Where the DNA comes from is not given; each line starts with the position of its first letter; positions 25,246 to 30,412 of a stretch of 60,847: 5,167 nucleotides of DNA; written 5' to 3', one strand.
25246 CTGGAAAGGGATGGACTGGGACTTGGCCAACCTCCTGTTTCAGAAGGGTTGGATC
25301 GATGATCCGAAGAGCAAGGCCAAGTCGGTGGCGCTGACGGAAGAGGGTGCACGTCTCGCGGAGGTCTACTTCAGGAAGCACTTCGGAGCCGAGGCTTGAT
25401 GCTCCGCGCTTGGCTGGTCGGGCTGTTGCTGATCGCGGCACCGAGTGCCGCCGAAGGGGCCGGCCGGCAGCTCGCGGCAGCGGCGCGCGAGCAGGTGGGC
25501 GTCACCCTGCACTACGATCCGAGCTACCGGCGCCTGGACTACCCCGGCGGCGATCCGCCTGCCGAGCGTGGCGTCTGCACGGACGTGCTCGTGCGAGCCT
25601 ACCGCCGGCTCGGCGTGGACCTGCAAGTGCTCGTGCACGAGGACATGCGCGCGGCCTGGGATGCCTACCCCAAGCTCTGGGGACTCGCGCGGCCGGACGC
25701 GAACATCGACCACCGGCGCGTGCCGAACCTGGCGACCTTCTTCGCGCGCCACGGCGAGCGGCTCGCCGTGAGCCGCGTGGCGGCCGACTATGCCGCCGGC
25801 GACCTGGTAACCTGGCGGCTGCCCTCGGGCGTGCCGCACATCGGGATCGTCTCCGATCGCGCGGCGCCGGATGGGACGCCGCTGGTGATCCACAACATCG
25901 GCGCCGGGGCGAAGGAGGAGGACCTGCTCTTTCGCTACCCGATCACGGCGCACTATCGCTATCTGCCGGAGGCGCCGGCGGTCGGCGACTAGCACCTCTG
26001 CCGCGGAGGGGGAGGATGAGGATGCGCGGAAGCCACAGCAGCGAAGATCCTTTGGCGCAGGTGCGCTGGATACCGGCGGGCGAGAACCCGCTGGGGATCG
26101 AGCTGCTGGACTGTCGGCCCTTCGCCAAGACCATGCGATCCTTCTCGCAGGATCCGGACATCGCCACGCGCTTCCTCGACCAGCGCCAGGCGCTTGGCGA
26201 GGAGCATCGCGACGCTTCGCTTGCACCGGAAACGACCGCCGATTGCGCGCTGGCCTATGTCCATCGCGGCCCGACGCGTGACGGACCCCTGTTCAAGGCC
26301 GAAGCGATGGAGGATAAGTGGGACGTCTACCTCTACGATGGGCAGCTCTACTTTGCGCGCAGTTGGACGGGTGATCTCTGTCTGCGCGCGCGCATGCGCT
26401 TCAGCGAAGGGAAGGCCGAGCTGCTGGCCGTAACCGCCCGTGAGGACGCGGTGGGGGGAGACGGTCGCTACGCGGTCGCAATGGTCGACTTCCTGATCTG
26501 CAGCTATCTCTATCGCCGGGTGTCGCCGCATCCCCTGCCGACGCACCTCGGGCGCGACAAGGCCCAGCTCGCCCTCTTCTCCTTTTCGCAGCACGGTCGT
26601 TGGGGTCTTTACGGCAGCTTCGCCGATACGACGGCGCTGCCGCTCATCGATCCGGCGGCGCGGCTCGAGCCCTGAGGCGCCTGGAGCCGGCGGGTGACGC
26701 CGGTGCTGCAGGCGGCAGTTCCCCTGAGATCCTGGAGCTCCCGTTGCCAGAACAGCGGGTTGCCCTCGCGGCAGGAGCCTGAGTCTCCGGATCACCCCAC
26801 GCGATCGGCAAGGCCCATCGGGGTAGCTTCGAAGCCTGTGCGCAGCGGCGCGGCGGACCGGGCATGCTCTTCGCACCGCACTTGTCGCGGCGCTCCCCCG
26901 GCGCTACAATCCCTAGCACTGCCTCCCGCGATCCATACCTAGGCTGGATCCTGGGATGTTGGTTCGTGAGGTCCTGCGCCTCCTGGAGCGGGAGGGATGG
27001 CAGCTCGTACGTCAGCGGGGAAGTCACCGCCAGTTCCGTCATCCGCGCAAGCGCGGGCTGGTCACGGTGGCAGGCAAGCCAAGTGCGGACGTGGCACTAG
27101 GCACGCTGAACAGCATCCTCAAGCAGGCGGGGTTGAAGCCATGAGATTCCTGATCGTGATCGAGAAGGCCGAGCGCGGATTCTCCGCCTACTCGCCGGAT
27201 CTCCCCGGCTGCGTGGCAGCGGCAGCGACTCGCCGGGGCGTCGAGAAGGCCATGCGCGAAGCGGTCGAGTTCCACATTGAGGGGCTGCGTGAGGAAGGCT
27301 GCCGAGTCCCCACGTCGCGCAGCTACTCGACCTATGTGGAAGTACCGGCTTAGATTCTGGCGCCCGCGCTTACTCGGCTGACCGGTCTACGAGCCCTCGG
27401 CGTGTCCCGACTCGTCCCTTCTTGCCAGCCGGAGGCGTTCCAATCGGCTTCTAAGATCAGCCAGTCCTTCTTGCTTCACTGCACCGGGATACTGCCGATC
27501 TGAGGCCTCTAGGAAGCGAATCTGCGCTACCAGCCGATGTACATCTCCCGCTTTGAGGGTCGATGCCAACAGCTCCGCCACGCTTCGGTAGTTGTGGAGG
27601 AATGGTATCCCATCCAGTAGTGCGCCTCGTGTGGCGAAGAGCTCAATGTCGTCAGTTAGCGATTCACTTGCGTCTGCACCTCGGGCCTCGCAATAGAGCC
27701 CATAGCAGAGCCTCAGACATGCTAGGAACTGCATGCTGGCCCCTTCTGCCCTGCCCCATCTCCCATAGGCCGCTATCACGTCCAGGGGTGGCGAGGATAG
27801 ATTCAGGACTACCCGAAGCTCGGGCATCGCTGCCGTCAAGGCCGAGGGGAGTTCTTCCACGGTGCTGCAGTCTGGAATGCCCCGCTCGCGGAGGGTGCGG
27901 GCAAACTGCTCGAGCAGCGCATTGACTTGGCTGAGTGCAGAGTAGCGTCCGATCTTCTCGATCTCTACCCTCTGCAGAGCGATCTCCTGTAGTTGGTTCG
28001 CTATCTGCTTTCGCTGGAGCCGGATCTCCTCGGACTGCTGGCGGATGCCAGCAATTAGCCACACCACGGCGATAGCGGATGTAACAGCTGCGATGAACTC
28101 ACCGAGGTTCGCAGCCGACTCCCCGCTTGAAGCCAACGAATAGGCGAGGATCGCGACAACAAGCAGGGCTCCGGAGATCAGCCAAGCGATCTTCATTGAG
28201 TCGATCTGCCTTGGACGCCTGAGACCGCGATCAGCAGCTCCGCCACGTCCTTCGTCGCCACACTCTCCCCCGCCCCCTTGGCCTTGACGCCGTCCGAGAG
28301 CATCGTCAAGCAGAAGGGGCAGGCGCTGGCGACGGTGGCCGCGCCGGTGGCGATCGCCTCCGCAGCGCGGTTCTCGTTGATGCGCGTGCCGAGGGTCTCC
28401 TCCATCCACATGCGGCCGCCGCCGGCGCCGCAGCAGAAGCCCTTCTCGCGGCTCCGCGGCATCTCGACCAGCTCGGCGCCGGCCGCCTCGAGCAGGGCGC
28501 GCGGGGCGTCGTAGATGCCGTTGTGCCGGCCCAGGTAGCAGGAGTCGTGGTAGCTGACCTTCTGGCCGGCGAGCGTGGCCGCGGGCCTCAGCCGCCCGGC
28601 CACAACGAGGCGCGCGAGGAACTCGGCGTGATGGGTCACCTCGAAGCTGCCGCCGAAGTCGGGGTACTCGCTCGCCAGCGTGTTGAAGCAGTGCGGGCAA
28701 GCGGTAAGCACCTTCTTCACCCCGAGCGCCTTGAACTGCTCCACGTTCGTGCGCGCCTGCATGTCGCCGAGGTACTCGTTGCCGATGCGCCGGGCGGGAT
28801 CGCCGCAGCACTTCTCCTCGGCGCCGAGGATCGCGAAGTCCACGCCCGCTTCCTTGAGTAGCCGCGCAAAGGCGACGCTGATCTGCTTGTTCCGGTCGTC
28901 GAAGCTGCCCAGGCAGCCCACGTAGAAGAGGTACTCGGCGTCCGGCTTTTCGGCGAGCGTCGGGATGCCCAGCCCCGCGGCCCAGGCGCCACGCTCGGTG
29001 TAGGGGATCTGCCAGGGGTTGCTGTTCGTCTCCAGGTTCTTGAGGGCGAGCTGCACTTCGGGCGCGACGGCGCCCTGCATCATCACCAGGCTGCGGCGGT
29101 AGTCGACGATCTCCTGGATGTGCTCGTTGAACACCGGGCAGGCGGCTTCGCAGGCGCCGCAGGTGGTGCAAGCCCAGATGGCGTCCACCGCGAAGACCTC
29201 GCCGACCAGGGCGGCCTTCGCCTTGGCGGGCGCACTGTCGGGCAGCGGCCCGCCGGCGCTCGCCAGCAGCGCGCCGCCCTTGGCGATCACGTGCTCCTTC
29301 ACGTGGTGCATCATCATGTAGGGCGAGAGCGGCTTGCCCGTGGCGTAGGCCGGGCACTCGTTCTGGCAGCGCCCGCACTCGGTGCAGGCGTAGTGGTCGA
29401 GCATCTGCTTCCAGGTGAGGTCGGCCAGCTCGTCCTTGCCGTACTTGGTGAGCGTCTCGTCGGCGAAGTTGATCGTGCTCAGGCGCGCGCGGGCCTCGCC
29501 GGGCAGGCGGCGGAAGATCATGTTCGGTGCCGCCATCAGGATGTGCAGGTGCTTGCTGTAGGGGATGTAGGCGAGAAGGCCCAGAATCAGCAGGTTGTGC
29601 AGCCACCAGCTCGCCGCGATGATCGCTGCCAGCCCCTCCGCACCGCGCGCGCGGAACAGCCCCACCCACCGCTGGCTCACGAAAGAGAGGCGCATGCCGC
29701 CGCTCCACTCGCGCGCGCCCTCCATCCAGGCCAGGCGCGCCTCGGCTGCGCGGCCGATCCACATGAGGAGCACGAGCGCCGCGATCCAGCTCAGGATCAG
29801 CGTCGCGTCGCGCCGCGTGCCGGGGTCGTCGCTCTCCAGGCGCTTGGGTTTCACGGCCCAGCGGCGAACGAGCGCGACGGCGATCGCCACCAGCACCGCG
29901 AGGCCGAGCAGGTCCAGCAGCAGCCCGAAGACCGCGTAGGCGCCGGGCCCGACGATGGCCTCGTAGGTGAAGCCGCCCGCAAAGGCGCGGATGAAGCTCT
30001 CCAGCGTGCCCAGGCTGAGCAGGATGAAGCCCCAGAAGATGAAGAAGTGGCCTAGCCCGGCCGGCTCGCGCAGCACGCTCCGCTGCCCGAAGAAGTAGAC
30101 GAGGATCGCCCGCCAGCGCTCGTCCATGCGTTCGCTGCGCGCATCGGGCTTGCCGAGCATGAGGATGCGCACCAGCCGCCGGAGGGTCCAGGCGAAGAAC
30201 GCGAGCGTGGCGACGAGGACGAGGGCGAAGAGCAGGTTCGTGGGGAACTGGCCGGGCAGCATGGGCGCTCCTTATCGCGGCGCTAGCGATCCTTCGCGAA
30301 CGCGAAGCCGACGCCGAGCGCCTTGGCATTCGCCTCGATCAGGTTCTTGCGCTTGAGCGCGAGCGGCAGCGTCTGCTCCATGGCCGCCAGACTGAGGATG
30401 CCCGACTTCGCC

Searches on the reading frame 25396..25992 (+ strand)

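Call 22: search_protein_families(library=pfam, proteins=[window:25396-25992:+], max_evalue=0.00001)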
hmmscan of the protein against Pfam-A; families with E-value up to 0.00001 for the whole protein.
window:25396-25992:+ (198 aa): 1 family
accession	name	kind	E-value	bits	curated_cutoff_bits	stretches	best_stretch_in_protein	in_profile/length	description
PF06940.17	DUF1287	-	1e-70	237.2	25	1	28-189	2-163/163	Domain of unknown function (DUF1287)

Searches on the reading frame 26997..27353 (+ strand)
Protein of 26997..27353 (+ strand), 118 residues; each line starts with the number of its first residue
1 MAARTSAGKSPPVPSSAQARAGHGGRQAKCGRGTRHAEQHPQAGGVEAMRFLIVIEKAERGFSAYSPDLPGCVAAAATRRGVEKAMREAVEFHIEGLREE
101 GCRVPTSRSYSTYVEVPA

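Call 68: search_protein_families(library=pfam, proteins=[window:26997-27353:+], max_evalue=0.001)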
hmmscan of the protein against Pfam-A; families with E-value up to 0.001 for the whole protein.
window:26997-27353:+ (118 aa): 1 family
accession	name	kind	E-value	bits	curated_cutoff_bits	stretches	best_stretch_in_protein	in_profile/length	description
PF15919.11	HicB_lk_antitox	-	1.8e-08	35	27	1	51-115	1-66/123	HicB_like antitoxin of bacterial toxin-antitoxin system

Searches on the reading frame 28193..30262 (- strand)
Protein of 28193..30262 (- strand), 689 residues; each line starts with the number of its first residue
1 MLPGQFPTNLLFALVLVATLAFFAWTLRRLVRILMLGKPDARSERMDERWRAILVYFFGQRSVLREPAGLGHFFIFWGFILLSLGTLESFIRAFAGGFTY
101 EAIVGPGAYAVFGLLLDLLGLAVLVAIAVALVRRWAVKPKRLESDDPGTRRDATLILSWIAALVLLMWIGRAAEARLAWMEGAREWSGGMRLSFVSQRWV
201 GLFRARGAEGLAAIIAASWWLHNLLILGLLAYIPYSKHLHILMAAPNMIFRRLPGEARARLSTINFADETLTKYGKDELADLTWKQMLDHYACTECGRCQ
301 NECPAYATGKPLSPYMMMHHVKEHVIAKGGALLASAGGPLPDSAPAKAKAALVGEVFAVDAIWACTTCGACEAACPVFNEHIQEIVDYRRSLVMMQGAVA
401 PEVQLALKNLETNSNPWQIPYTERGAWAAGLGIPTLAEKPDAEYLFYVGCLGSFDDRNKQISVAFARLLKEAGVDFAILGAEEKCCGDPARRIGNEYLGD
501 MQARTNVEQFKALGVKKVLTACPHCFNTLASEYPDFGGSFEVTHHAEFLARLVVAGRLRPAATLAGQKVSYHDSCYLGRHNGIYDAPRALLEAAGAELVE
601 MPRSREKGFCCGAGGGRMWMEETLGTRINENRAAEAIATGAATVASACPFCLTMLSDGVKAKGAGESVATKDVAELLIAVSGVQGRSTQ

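Call 10: search_protein_families(library=pfam, proteins=[window:28193-30262:-], max_evalue=0.00001)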
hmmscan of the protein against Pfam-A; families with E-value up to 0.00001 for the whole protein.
window:28193-30262:- (689 aa): 5 families
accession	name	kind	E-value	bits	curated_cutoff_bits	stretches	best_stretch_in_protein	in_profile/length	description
PF02754.22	CCG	-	7.4e-34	116.2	20.6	2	569-655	1-84/85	Cysteine-rich domain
PF13187.11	Fer4_9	-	6e-11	42.6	27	1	292-376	1-48/52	4Fe-4S dicluster domain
PF13183.11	Fer4_8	-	3e-10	40.9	27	1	291-377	3-66/68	4Fe-4S dicluster domain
PF13237.11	Fer4_10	-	1.5e-08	34.8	25.5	1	289-376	5-53/53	4Fe-4S dicluster domain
PF13484.11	Fer4_16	-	4e-06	28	30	0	293-313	2-21/66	4Fe-4S double cluster binding domain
